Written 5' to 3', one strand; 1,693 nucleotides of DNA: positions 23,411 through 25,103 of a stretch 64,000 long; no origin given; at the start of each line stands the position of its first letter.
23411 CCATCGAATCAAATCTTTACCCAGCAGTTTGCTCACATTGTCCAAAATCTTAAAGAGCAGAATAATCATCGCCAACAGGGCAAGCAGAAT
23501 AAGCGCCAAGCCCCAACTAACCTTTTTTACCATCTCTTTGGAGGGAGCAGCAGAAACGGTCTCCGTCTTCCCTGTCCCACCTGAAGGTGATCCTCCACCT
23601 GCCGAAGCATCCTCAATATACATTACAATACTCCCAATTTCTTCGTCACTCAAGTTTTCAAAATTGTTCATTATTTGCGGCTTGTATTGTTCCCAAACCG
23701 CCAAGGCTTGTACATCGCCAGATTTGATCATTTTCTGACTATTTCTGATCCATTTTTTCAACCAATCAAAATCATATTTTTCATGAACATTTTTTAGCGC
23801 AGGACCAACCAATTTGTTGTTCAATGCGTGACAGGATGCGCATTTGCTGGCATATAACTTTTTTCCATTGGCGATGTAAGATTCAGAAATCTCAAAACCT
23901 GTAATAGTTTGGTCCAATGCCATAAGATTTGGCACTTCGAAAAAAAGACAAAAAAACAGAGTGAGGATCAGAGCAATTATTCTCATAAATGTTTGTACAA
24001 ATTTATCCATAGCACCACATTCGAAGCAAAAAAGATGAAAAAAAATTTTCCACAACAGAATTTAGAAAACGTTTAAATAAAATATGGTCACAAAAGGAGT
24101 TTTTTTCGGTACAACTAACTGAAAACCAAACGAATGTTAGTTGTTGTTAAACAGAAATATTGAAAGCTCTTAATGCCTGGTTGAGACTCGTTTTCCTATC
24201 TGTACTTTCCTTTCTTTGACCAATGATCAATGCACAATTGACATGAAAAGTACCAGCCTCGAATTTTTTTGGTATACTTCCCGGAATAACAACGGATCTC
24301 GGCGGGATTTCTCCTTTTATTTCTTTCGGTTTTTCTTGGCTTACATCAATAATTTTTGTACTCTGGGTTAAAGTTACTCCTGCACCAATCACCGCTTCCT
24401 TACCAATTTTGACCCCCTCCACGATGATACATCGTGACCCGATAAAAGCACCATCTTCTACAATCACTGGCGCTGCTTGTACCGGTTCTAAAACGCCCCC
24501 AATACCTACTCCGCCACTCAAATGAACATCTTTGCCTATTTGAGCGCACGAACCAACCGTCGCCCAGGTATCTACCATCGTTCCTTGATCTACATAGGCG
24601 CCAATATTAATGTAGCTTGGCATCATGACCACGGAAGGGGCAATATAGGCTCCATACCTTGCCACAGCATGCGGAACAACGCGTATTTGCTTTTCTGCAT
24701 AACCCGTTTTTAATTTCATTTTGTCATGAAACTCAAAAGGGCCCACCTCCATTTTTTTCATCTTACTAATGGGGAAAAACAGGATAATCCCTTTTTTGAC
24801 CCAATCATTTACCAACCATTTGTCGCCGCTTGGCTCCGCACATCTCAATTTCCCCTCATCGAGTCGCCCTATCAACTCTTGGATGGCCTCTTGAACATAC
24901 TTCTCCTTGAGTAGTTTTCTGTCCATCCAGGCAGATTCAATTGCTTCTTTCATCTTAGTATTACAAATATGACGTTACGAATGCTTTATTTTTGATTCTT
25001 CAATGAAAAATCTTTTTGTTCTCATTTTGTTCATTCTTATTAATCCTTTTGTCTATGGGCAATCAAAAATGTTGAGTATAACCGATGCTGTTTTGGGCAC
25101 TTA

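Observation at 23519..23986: ActA-type monoheme cytochrome c domain fused to the N-terminus of aa3 oxidase subunit II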

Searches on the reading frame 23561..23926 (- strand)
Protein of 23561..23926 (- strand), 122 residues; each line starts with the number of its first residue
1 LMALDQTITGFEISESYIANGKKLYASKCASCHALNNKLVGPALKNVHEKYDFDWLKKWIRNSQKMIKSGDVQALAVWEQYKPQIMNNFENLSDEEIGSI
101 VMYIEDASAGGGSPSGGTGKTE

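Call 12: search_solved_structures(query=window:23561-23926:-, max_evalue=1, show_alignments=4)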
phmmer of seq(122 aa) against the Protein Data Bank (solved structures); distinct sequences matched with E-value up to 1: 76 (the best 60 are shown).
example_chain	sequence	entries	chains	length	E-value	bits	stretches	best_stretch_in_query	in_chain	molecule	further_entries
6btm_A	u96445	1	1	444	4.6e-21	78.7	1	20-118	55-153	Alternative Complex III subunit A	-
2l4d_A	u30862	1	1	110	5.1e-12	49.5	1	19-114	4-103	SCO1/SenC family protein/cytochrome c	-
9l08_A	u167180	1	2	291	1.9e-09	41.2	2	24-103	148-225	Covalently Connected Cytochrome c555 trimer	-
6cuk_A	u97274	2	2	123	6.6e-07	33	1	6-106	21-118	Cytochrome c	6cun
3cp5_A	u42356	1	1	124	5.4e-06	30.1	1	6-106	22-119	Cytochrome c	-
6kq1_A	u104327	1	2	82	0.00011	25.9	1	20-52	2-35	Cytochrome C biogenesis protein CcsA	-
1cor_A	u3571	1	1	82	0.00016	25.3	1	20-52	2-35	CYTOCHROME C551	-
2d0s_A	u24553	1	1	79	0.00039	24.1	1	26-61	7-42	cytochrome c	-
1fi3_A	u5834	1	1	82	0.00046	23.8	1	20-50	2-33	CYTOCHROME C-551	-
1cch_A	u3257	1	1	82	0.00047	23.8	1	20-50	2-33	CYTOCHROME C551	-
2i8f_A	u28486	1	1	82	0.0005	23.7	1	20-50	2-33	Cytochrome c-551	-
2zxy_A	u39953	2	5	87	0.00089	22.9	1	19-103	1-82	Cytochrome c552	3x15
1a56_A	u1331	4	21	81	0.0024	21.6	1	27-61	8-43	FERRICYTOCHROME C-552 | FERROCYTOCHROME C-552 | CYTOCHROME C-552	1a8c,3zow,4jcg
3zox_A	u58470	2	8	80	0.0027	21.4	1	27-60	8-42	CYTOCHROME C-552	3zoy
1dvv_A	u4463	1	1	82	0.0028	21.3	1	28-52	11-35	CYTOCHROME C551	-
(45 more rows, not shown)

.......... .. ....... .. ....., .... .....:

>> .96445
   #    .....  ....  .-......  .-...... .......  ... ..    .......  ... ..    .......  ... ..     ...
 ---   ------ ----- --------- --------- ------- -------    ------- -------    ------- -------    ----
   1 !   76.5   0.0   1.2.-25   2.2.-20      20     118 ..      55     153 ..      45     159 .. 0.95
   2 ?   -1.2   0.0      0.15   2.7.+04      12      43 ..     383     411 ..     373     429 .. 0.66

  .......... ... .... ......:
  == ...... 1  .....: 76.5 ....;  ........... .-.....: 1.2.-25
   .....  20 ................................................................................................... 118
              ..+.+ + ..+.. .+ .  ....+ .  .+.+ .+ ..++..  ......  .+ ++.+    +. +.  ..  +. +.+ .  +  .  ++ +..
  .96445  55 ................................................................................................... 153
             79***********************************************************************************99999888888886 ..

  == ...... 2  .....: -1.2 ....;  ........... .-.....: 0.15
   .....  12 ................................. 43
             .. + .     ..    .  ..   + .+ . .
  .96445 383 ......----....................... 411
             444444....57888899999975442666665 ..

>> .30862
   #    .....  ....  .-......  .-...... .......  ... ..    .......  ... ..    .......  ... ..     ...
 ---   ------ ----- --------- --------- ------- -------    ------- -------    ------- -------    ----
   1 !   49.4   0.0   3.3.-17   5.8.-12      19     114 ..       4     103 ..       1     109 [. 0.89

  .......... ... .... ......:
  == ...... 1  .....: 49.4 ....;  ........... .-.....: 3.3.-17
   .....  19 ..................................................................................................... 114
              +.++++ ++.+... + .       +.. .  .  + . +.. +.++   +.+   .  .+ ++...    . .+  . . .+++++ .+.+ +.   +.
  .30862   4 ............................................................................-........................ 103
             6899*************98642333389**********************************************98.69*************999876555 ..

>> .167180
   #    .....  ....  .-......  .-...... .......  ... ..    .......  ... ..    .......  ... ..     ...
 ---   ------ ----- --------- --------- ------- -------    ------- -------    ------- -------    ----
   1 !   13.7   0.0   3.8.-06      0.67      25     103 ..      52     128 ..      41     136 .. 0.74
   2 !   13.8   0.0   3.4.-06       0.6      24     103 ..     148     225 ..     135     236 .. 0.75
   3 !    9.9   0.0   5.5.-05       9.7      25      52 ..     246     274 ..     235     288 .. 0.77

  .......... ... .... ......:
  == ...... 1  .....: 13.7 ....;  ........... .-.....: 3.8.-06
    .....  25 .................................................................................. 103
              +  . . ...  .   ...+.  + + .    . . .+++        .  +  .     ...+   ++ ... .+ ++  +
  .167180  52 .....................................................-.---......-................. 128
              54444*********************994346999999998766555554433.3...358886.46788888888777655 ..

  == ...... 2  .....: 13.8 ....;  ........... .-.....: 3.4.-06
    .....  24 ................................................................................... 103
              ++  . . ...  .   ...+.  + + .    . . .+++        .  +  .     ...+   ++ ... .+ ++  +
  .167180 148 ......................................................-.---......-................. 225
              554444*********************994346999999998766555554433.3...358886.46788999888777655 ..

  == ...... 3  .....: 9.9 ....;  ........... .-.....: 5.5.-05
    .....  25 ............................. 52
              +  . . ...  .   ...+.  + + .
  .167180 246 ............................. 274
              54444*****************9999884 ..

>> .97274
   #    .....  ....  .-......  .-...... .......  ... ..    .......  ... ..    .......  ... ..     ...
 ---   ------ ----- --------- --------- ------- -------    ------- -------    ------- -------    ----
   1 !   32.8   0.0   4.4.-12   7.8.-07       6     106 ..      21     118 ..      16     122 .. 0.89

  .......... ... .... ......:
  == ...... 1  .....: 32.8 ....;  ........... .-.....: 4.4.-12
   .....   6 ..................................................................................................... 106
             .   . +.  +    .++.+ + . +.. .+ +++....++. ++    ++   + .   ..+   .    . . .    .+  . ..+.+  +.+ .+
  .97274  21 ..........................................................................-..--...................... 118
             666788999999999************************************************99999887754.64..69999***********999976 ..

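Call 23: search_protein_representatives(protein=window:23576-23905:-)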
Query: 110 residues. Proteins with E-value up to 0.001 (for the whole library): 4184; up to 1e-10: 1372; up to 1e-30: 24. The best 150 are listed.
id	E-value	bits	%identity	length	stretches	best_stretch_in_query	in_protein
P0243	2.7e-49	182.4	38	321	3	12-100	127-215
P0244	1.1e-45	170.8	38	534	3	11-107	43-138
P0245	3.0e-42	159.8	40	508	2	3-105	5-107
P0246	5.8e-42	158.9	41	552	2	11-108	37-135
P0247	1.7e-41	157.3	43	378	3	7-103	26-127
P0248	5.2e-40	152.6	42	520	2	11-98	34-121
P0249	3.3e-39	150.0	42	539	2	7-100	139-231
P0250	2.9e-35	137.3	37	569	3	12-109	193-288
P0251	9.4e-35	135.7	41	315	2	6-100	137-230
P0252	1.3e-34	135.2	37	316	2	11-102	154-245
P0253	3.5e-34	133.8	36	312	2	9-100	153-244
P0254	6.4e-34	133.0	39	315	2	10-106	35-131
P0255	2.1e-33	131.3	40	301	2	10-101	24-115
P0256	2.4e-33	131.2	38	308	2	11-103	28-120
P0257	2.5e-33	131.1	35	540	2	7-102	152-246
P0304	3.7e-23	98.4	46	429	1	10-105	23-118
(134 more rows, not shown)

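Call 43: find_homologous_proteins(query=P0304)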
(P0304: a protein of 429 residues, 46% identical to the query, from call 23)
Query P0304 (429 aa): 7922 proteins with E <= 0.001 among 8000 candidates; the best 120 are listed.
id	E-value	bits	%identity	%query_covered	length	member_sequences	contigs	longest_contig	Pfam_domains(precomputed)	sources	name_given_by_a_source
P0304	8.1e-296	999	100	100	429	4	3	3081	PF14537.12,PF02085.22,PF13442.12,PF00034.27,PF14522.12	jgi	jgi:mono/diheme cytochrome c family protein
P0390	7.4e-252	854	84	100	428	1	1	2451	PF14537.12,PF02085.22,PF13442.12,PF00034.27,PF14522.12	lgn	-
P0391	3.4e-250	848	84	100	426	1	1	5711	PF14537.12,PF02085.22,PF13442.12,PF00034.27,PF14522.12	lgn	-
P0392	1.4e-246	836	83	100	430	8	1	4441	PF14537.12,PF02085.22,PF13442.12,PF00034.27,PF14522.12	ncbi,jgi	jgi:mono/diheme cytochrome c family protein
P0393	1.9e-246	836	82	100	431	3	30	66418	PF14537.12,PF02085.22,PF13442.12,PF00034.27,PF14522.12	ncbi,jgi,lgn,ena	jgi:mono/diheme cytochrome c family protein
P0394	2.1e-245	833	82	100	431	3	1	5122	PF14537.12,PF02085.22,PF13442.12,PF00034.27,PF14522.12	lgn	-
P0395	6.7e-244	828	81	100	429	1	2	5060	PF14537.12,PF02085.22,PF13442.12,PF00034.27,PF14522.12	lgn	-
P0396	9.9e-244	827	80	100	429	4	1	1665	PF14537.12,PF02085.22,PF13442.12,PF00034.27,PF14522.12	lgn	-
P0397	2.8e-243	826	80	100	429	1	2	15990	PF14537.12,PF02085.22,PF13442.12,PF00034.27,PF14522.12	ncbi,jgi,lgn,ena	jgi:cytochrome c2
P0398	3.8e-243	825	80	100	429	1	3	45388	PF14537.12,PF02085.22,PF13442.12,PF00034.27,PF14522.12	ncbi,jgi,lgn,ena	jgi:mono/diheme cytochrome c family protein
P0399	5.0e-243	825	80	100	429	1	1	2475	PF14537.12,PF02085.22,PF13442.12,PF00034.27,PF14522.12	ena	-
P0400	1.0e-242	824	80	100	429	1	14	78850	PF14537.12,PF02085.22,PF13442.12,PF00034.27,PF14522.12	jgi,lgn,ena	-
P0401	1.3e-242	823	79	100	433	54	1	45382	PF14537.12,PF02085.22,PF13442.12,PF00034.27,PF14522.12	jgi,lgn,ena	jgi:cytochrome c551/c552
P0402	6.4e-242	821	80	100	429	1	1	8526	PF14537.12,PF02085.22,PF13442.12,PF00034.27,PF14522.12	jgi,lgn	-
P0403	8.8e-241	817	80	100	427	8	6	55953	PF14537.12,PF02085.22,PF13442.12,PF00034.27,PF14522.12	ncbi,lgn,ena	-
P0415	3.1e-231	786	76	100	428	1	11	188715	PF14537.12,PF02085.22,PF13442.12,PF00034.27,PF14522.12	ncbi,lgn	-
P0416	8.7e-231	784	77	100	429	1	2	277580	PF14537.12,PF02085.22,PF13442.12,PF00034.27,PF14522.12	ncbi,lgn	-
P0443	9.9e-216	735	72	100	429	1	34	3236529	PF14537.12,PF02085.22,PF13442.12,PF00034.27,PF14522.12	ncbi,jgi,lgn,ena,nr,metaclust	ncbi:hypothetical protein AEM51_03560 [Bacteroidetes bacterium UKL13-3]|jgi:cytochrome c2|nr:hypothe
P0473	1.8e-203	694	71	100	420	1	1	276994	PF14537.12,PF02085.22,PF13442.12,PF00034.27,PF14522.12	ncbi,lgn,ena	-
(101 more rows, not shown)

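Call 44: search_protein_families(library=ncbifam, proteins=[P0304], max_evalue=0.001)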
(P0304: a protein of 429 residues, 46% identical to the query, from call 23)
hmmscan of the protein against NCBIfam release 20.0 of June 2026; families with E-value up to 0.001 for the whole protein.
P0304 (429 aa): 12 families
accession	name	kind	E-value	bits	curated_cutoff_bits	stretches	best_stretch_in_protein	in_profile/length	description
TIGR04485.1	thiosulf_SoxX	equivalog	2.6e-13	50.5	61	1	32-112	2-77/78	sulfur oxidation c-type cytochrome SoxX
NF041781.1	mnquin_red_QrcA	equivalog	5.4e-12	45.7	180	1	246-390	28-162/174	menaquinone reductase multiheme cytochrome c subunit QrcA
NF045930.1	Cytc6PetJCyano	equivalog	5.8e-10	39.1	135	1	7-116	10-108/110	cytochrome c6 PetJ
NF011054.0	PRK14486.1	equivalog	7.4e-06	25.7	447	1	22-115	213-292/294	putative bifunctional cbb3-type cytochrome c oxidase subunit II/cytochrome c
NF045773.1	cytochro_C550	exception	8e-06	25.8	125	1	24-72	49-98/118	cytochrome c550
NF045774.1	cytochro_C551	exception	3.5e-05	23.7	118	1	22-71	37-87/110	cytochrome c551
NF045713.1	CxxCH_16_HmcA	equivalog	4.9e-05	22.1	400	0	257-296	107-146/541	sulfate respiration complex hexadecaheme cytochrome HmcA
TIGR02603.1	CxxCH_TIGR02603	domain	8e-05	22.7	68.15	1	22-71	1-52/134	putative heme-binding domain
NF050122.1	bc1_QcrC_actin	exception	9.9e-05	21.8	200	0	22-43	134-155/253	cytochrome bc1 complex diheme cytochrome c subunit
NF041028.1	decahem_GSU2203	exception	0.00016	21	325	0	248-298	113-164/317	GSU2203 family decaheme c-type cytochrome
TIGR04257.1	nanowire_3heme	domain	0.00017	21.7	40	0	341-389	11-61/75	c(7)-type cytochrome triheme domain-containing protein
TIGR03508.1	decahem_SO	subfamily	0.00068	19.2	192.2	0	349-390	137-178/258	DmsE family decaheme c-type cytochrome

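Call 45: find_encoding_contigs(protein=P0443, flank=10000, max_places=3)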
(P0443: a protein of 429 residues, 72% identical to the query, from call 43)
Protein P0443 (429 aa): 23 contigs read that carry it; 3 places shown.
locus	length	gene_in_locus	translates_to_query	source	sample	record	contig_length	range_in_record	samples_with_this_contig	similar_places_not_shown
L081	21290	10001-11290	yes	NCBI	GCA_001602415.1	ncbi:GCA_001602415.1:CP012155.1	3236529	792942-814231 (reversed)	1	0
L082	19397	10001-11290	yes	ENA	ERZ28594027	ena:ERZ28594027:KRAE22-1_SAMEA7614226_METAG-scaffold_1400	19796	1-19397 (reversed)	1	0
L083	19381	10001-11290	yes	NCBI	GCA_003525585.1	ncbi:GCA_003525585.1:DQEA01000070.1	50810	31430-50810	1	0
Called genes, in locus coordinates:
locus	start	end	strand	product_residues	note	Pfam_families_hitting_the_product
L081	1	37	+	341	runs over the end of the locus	PF00534:Glycos_transf_1, PF13692:Glyco_trans_1_4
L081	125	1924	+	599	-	PF13522:GATase_6, PF13537:GATase_7, PF00733:Asn_synthase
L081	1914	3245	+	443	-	PF00501:AMP-binding (weak), PF27533:CapK_C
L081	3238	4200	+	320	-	PF00535:Glycos_transf_2, PF10111:Glyco_tranf_2_2 (faint), PF13641:Glyco_tranf_2_3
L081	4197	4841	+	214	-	PF00583:Acetyltransf_1, PF13508:Acetyltransf_7 (weak)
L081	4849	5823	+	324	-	-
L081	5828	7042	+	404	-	PF00155:Aminotran_1_2 (weak), PF01041:DegT_DnrJ_EryC1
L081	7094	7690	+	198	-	PF02397:Bac_transf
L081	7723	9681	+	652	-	PF13727:CoA_binding_3 (weak), PF01073:3Beta_HSD, PF01370:Epimerase, PF02719:Polysacc_synt_2, PF04321:RmlD_sub_bind, PF07993:NAD_binding_4 (faint), PF13460:NAD_binding_10 (weak), PF16363:GDP_Man_Dehyd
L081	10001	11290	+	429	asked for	PF00034:Cytochrom_C, PF02085:Cytochrom_CIII (faint), PF13442:Cytochrome_CBB3, PF14522:Cytochrome_C7 (faint), PF14537:Cytochrom_c3_2 (faint)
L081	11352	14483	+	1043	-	PF13183:Fer4_8 (faint), PF12837:Fer4_6 (faint), PF13237:Fer4_10 (faint), PF12838:Fer4_7 (weak), PF13247:Fer4_11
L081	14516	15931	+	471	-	PF03916:NrfD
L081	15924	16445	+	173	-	PF11821:ActD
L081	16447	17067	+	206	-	PF00034:Cytochrom_C (weak), PF13442:Cytochrome_CBB3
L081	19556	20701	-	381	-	PF14294:DUF4372, PF01609:DDE_Tnp_1, PF13701:DDE_Tnp_1_4 (weak)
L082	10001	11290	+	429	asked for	PF00034:Cytochrom_C, PF02085:Cytochrom_CIII (faint), PF13442:Cytochrome_CBB3, PF14522:Cytochrome_C7 (faint), PF14537:Cytochrom_c3_2 (faint)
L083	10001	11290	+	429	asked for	PF00034:Cytochrom_C, PF02085:Cytochrom_CIII (faint), PF13442:Cytochrome_CBB3, PF14522:Cytochrome_C7 (faint), PF14537:Cytochrom_c3_2 (faint)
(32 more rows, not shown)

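Call 57: find_encoding_contigs(protein=P0416, flank=500, max_places=10)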
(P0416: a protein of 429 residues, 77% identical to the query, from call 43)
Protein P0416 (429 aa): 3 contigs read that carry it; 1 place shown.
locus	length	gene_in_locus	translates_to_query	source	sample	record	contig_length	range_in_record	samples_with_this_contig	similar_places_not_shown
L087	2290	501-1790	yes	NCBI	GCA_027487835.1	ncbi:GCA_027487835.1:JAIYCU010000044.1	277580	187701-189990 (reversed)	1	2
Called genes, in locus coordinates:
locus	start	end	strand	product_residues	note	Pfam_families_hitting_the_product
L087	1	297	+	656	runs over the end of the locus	PF13727:CoA_binding_3 (weak), PF00106:adh_short (faint), PF01073:3Beta_HSD, PF01370:Epimerase, PF02719:Polysacc_synt_2, PF04321:RmlD_sub_bind, PF07993:NAD_binding_4 (weak), PF16363:GDP_Man_Dehyd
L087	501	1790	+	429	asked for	PF00034:Cytochrom_C, PF02085:Cytochrom_CIII (faint), PF13442:Cytochrome_CBB3, PF14522:Cytochrome_C7 (faint), PF14537:Cytochrom_c3_2 (faint)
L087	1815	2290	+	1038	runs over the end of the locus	PF04879:Molybdop_Fe4S4, PF12837:Fer4_6 (faint), PF13187:Fer4_9 (faint), PF13237:Fer4_10 (faint), PF12797:Fer4_2 (weak), PF12838:Fer4_7, PF13183:Fer4_8 (weak), PF13247:Fer4_11 (weak), +2 more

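Call 58: find_encoding_contigs(protein=P0415, flank=500, max_places=10)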
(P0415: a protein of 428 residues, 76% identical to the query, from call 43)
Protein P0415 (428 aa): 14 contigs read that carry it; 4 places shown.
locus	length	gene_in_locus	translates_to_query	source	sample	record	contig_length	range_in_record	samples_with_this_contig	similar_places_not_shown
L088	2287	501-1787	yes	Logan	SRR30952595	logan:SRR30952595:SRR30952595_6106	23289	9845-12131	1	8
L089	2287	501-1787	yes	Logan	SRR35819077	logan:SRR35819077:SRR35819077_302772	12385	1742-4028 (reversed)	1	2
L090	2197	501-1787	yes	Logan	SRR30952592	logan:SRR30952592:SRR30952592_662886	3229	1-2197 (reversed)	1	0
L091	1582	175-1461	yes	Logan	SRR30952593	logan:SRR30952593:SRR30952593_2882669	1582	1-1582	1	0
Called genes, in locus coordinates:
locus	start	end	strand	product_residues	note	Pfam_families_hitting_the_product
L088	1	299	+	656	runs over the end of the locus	PF13727:CoA_binding_3 (weak), PF00106:adh_short (faint), PF01073:3Beta_HSD, PF01370:Epimerase, PF02719:Polysacc_synt_2, PF04321:RmlD_sub_bind, PF07993:NAD_binding_4 (faint), PF16363:GDP_Man_Dehyd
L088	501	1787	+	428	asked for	PF00034:Cytochrom_C, PF02085:Cytochrom_CIII (faint), PF13442:Cytochrome_CBB3, PF14537:Cytochrom_c3_2 (faint), PF14522:Cytochrome_C7 (weak)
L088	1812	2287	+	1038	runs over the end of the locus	PF04879:Molybdop_Fe4S4, PF12837:Fer4_6 (faint), PF13187:Fer4_9 (faint), PF13237:Fer4_10 (faint), PF12797:Fer4_2 (weak), PF12838:Fer4_7, PF13183:Fer4_8 (weak), PF13247:Fer4_11 (weak), +1 more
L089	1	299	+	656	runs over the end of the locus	PF13727:CoA_binding_3 (weak), PF00106:adh_short (faint), PF01073:3Beta_HSD, PF01370:Epimerase, PF02719:Polysacc_synt_2, PF04321:RmlD_sub_bind, PF07993:NAD_binding_4 (faint), PF16363:GDP_Man_Dehyd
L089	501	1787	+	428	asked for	PF00034:Cytochrom_C, PF02085:Cytochrom_CIII (faint), PF13442:Cytochrome_CBB3, PF14537:Cytochrom_c3_2 (faint), PF14522:Cytochrome_C7 (weak)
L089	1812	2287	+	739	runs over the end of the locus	?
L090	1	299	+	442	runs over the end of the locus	?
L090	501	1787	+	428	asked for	PF00034:Cytochrom_C, PF02085:Cytochrom_CIII (faint), PF13442:Cytochrome_CBB3, PF14537:Cytochrom_c3_2 (faint), PF14522:Cytochrome_C7 (weak)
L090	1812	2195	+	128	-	?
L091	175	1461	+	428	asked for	PF00034:Cytochrom_C, PF02085:Cytochrom_CIII (faint), PF13442:Cytochrome_CBB3, PF14537:Cytochrom_c3_2 (faint), PF14522:Cytochrome_C7 (weak)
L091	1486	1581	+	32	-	?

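Call 59: find_encoding_contigs(protein=P0473, flank=500, max_places=10)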
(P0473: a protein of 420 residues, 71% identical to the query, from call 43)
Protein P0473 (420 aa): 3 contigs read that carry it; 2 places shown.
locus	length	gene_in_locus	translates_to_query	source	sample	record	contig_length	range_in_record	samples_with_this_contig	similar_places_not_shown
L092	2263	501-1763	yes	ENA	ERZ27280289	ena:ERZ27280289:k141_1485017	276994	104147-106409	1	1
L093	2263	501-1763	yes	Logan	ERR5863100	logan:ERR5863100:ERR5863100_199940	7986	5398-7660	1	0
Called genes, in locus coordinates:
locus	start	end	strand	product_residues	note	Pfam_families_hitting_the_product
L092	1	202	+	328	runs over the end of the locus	PF28542:DUF8434, PF02470:MlaD, PF28544:Helical_needle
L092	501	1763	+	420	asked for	PF00034:Cytochrom_C, PF02085:Cytochrom_CIII (faint), PF13442:Cytochrome_CBB3, PF14522:Cytochrome_C7 (faint), PF14537:Cytochrom_c3_2 (faint)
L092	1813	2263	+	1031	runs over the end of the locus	PF04879:Molybdop_Fe4S4, PF12837:Fer4_6 (faint), PF13187:Fer4_9 (faint), PF13237:Fer4_10 (faint), PF12838:Fer4_7, PF13183:Fer4_8 (weak), PF13247:Fer4_11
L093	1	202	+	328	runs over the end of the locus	PF28542:DUF8434, PF02470:MlaD, PF28544:Helical_needle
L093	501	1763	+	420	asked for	PF00034:Cytochrom_C, PF02085:Cytochrom_CIII (faint), PF13442:Cytochrome_CBB3, PF14522:Cytochrome_C7 (faint), PF14537:Cytochrom_c3_2 (faint)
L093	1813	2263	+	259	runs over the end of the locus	?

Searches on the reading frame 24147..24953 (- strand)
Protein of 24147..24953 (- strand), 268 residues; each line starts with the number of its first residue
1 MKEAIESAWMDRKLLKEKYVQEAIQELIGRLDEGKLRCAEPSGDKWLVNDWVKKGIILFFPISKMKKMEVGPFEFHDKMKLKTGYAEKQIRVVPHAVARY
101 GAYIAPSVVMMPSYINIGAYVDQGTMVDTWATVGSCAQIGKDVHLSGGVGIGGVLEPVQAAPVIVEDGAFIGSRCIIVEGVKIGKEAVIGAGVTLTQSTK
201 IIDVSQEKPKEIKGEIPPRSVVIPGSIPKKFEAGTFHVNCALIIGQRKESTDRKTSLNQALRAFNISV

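Call 5: search_protein_families(library=pfam, proteins=[window:24147-24953:-], max_evalue=0.01)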
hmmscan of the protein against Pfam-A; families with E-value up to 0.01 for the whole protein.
window:24147-24953:- (268 aa): 4 families
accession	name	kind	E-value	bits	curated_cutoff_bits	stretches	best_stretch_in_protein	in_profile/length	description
PF14805.11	THDPS_N_2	-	1.1e-19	70.8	25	1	1-62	2-67/67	Tetrahydrodipicolinate N-succinyltransferase N-terminal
PF00132.30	Hexapep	-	4.2e-12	45.6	27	2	163-196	2-35/36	Bacterial transferase hexapeptide (six repeats)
PF14602.12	Hexapep_2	-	2.3e-11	43.7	27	1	162-197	1-34/34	Hexapeptide repeat of succinyl-transferase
PF25084.1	LbH_EIF2B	-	0.00079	19.9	54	1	113-200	22-104/105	EIF2B subunit epsilon LbH domain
